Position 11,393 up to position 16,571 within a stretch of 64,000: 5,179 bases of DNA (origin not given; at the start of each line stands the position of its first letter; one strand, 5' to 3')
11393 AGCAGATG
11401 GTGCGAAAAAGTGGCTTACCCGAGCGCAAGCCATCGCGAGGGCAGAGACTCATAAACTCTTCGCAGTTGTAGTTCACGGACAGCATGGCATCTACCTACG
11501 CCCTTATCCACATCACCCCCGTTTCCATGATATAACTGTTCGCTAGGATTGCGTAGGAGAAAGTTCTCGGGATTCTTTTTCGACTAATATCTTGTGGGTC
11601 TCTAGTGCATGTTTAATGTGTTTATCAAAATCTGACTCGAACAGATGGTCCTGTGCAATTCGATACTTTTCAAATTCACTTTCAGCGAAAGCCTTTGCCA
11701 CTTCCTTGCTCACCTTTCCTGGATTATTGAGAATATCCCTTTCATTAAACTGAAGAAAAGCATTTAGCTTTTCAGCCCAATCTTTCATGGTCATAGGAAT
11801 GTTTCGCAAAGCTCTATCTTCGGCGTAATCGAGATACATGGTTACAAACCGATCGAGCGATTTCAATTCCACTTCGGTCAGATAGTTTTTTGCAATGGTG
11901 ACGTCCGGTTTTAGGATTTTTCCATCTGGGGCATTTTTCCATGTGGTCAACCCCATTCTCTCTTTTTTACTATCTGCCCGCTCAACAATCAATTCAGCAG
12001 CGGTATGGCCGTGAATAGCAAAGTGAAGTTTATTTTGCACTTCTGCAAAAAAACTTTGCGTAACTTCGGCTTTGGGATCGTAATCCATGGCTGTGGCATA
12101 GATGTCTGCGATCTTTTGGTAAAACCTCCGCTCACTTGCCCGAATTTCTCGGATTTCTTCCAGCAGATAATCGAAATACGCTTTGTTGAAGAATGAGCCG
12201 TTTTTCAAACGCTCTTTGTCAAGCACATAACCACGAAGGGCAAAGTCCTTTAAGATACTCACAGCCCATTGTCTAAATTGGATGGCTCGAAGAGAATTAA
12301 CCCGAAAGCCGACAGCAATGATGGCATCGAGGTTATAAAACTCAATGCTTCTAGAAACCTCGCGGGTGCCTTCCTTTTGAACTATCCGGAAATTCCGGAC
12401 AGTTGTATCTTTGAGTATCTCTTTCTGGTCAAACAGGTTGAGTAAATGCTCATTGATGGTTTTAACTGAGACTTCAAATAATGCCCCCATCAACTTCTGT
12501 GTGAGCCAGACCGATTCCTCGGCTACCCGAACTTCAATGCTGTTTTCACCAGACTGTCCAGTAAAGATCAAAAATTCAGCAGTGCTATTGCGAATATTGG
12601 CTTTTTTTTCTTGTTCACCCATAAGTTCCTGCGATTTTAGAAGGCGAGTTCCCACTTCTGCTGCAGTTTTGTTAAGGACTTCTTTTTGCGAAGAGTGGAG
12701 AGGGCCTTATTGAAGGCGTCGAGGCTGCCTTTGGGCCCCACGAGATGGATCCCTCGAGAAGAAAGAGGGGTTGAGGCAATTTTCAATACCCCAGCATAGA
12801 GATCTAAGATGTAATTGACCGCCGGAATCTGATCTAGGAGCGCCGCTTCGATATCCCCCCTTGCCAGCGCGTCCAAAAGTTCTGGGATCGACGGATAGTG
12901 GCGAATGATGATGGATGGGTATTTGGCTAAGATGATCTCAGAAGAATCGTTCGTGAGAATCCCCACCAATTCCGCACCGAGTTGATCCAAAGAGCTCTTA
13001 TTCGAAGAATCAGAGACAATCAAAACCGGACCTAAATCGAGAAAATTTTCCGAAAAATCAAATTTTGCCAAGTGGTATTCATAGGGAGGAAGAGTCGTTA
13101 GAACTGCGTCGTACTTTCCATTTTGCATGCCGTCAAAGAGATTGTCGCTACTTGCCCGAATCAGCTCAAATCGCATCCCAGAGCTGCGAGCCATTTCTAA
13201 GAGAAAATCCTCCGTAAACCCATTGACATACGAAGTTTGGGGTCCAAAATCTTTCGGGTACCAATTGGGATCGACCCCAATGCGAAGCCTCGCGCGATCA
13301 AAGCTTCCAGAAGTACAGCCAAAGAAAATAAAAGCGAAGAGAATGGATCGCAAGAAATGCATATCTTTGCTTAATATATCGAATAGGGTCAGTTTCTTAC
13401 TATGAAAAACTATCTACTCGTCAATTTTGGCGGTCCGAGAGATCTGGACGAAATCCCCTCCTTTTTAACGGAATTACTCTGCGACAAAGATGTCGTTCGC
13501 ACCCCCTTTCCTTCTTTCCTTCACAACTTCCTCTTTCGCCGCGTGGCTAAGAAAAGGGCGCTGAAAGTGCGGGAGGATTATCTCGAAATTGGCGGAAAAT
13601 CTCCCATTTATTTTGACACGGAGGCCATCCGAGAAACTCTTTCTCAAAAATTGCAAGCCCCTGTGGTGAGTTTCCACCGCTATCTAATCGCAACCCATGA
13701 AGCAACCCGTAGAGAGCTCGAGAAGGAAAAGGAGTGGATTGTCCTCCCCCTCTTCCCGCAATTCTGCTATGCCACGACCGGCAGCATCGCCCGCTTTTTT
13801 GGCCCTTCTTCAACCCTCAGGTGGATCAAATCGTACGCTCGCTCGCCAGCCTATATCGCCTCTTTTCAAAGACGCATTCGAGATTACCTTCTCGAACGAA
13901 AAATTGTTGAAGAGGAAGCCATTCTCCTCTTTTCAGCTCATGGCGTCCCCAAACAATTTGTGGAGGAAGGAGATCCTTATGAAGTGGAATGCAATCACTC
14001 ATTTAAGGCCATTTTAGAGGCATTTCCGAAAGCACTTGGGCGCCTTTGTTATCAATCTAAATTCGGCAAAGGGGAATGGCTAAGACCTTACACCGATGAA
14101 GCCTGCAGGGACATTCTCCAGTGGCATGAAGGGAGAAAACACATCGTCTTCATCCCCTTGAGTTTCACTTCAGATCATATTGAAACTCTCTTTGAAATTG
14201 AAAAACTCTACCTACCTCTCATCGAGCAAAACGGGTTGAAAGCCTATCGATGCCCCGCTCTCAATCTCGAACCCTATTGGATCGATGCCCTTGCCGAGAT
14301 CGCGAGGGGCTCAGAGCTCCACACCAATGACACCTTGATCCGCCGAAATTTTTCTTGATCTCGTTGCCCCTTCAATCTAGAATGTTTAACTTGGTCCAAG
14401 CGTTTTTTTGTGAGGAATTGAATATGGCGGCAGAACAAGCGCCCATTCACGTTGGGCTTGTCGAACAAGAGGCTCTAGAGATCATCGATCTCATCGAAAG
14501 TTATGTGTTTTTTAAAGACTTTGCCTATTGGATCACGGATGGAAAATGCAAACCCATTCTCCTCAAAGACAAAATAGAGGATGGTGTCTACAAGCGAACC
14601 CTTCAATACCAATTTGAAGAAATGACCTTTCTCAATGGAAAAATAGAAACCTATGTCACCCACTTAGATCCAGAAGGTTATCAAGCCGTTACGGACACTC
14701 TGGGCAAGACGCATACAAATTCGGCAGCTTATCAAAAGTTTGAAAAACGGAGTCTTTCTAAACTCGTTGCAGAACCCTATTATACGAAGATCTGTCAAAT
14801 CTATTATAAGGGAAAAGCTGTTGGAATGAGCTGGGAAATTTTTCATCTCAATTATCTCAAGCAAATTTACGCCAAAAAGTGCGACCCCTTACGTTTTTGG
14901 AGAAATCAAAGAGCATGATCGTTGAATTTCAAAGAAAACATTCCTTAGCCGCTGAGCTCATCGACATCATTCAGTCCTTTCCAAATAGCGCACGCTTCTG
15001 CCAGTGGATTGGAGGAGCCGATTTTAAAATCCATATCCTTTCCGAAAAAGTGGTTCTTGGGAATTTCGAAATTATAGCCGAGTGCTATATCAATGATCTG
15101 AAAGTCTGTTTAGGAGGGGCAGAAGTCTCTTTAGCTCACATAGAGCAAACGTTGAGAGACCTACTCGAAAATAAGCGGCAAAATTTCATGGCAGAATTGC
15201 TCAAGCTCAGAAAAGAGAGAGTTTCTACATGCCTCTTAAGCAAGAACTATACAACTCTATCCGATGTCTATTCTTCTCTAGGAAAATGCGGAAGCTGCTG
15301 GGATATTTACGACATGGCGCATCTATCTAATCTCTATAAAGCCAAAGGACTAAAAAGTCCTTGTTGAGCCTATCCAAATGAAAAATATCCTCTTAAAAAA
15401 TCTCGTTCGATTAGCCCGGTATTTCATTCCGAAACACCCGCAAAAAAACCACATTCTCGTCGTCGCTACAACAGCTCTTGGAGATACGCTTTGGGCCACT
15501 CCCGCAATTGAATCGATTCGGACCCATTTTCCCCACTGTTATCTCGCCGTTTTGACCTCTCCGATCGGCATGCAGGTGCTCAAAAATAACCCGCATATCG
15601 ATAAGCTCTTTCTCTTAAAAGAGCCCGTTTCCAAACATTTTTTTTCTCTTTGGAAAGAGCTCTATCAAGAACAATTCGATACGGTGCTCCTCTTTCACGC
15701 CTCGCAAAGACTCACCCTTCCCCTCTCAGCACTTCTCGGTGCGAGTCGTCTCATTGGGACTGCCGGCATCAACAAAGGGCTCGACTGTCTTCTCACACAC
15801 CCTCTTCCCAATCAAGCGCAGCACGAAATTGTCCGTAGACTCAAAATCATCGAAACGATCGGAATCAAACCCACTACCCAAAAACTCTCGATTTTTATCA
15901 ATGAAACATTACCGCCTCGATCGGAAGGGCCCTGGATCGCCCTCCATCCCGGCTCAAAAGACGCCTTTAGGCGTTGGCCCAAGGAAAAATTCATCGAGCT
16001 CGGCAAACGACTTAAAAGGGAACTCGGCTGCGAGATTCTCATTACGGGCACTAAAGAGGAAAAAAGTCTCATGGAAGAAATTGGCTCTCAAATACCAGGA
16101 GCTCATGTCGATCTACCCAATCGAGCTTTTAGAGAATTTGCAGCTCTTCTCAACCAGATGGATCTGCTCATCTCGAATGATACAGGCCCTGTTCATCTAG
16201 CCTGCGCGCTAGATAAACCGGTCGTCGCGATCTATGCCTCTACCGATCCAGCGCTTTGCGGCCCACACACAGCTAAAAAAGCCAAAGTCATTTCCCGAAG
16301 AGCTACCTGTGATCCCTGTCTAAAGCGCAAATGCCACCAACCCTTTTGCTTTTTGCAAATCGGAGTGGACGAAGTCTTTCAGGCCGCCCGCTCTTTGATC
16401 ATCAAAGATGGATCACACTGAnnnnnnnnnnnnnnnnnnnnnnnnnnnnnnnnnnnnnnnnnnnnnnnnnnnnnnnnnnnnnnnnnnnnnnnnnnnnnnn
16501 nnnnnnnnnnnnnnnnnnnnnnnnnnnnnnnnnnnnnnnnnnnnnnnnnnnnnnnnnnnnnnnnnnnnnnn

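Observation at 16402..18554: Candidate host-lipid remodelling pair: ERG6/sterol-methyltransferase-like enzyme plus membrane-anchored neutral-sphingomyelinase-like phosphodiesterase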

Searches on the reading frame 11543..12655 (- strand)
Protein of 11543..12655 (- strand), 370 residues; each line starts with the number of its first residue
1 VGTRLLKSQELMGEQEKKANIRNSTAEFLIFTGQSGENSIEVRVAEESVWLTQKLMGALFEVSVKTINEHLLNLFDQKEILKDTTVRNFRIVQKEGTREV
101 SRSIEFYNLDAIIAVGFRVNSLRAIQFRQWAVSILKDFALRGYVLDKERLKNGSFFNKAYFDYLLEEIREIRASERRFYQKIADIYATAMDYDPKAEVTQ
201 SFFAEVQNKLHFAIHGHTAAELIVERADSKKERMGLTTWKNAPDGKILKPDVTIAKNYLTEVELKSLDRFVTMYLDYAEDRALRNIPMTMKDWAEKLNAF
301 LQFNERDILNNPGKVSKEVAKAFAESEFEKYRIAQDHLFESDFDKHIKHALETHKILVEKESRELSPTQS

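Call 72: search_protein_families(library=pfam, proteins=[window:11543-12655:-], max_evalue=0.00001)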
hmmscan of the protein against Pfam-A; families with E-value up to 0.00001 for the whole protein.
window:11543-12655:- (370 aa): 1 family
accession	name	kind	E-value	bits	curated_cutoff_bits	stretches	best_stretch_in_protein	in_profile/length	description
PF13310.11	Virulence_RhuM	-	9.1e-113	376.1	33.7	1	85-336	2-248/252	Virulence protein RhuM family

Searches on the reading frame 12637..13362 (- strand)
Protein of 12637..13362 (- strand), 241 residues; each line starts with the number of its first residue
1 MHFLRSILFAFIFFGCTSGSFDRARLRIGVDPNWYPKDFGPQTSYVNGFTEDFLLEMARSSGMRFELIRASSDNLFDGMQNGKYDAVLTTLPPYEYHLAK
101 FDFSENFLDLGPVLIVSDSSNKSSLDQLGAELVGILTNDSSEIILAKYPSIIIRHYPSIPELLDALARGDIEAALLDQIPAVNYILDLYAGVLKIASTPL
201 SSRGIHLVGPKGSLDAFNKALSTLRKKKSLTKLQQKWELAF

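Call 3: search_protein_families(library=pfam, proteins=[window:12637-13362:-], max_evalue=0.01)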
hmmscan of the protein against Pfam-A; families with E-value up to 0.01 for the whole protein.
window:12637-13362:- (241 aa): 2 families
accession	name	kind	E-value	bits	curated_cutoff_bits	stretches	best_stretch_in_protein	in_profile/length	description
PF00497.25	SBP_bac_3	-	2e-17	63.6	26.4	1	26-237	1-129/132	Bacterial extracellular solute-binding proteins, family 3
PF03466.25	LysR_substrate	-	0.0093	15.8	28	0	59-98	31-70/209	LysR substrate binding domain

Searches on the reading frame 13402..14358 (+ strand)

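Call 3: search_protein_families(library=pfam, proteins=[window:13402-14358:+], max_evalue=0.01)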
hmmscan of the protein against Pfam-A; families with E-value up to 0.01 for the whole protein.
window:13402-14358:+ (318 aa): 1 family
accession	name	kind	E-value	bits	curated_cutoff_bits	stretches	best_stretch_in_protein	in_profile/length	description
PF00762.24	Ferrochelatase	-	1.9e-70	237.8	27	1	5-302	5-314/317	Ferrochelatase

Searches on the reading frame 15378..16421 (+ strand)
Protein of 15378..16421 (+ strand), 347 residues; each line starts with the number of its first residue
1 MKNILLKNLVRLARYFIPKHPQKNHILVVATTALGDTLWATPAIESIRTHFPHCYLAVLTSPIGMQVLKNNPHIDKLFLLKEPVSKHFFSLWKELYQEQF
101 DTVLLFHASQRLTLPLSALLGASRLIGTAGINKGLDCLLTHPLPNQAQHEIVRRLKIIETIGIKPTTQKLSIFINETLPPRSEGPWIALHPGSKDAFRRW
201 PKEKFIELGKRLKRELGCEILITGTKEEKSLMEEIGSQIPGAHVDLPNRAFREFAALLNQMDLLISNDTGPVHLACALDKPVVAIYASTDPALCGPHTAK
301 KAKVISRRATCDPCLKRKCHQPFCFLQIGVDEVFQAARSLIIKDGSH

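Call 3: search_protein_families(library=pfam, proteins=[window:15378-16421:+], max_evalue=0.01)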
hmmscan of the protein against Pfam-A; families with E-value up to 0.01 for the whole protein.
window:15378-16421:+ (347 aa): 1 family
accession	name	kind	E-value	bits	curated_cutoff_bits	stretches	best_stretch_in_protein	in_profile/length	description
PF01075.23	Glyco_transf_9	-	1e-28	100.8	22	1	89-320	2-242/247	Glycosyltransferase family 9 (heptosyltransferase)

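Call 4: search_protein_families(library=ncbifam, proteins=[window:15378-16421:+], max_evalue=0.01)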
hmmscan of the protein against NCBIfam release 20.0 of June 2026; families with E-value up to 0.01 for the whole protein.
window:15378-16421:+ (347 aa): 6 families
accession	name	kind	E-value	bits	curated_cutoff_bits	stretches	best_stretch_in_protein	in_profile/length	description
TIGR02195.1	heptsyl_trn_II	equivalog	1.6e-31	109.7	134.6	1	182-340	172-337/339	lipopolysaccharide heptosyltransferase II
TIGR02193.1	heptsyl_trn_I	equivalog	6.8e-27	94.5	185.3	1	26-325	2-304/320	lipopolysaccharide heptosyltransferase I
TIGR02201.1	heptsyl_trn_III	equivalog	1.1e-22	80.6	170.2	1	26-304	2-304/344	putative lipopolysaccharide heptosyltransferase III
NF007742.0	PRK10422.1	equivalog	5.1e-22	78.2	467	1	23-304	5-306/352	lipopolysaccharide core heptosyltransferase RfaQ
NF008204.0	PRK10964.1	equivalog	2.2e-14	53.3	437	1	186-310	181-303/322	lipopolysaccharide heptosyltransferase RfaC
NF008162.0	PRK10916.1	equivalog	6.1e-12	45.4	569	1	181-306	177-306/348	ADP-heptose--LPS heptosyltransferase RfaF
